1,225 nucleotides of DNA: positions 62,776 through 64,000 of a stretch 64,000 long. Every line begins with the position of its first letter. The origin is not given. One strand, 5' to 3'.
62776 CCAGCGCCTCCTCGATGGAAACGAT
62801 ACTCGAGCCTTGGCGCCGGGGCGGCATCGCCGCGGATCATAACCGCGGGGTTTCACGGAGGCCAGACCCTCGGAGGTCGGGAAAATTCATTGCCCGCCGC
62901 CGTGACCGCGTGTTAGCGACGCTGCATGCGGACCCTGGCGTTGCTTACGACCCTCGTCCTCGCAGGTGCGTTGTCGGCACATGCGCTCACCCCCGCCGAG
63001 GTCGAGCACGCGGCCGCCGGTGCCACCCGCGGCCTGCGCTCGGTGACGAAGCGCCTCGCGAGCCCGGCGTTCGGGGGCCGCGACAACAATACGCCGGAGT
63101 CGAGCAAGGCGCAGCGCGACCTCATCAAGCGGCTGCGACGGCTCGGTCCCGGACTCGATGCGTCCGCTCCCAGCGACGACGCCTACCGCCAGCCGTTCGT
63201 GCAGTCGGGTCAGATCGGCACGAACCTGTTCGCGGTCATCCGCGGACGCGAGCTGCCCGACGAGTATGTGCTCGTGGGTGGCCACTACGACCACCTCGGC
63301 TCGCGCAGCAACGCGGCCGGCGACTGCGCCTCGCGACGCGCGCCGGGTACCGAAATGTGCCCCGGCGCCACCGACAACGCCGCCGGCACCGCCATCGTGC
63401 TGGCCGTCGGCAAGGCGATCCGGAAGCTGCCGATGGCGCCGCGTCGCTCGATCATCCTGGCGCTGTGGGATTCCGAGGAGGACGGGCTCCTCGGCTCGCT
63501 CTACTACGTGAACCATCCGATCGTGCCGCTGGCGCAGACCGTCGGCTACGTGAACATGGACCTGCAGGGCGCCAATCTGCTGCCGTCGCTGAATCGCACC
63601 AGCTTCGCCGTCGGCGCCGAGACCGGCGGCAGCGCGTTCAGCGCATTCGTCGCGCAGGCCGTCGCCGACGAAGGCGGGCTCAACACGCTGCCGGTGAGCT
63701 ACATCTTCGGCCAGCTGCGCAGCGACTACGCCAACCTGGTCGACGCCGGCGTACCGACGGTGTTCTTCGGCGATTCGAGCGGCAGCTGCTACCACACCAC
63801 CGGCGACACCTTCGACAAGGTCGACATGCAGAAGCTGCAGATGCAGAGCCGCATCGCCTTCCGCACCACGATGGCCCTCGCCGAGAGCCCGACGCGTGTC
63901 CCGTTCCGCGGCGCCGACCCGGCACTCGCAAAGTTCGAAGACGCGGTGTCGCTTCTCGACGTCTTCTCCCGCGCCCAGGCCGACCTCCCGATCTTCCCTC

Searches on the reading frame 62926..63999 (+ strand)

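Call 38: search_protein_families(library=pfam, max_evalue=0.00001, proteins=[window:62926-63999:+])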
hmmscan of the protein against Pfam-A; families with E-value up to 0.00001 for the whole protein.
window:62926-63999:+ (358 aa): 1 family
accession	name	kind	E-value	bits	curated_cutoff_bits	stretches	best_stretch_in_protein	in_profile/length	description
PF04389.22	Peptidase_M28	-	1.3e-34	120.1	21.3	1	100-311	1-189/193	Peptidase family M28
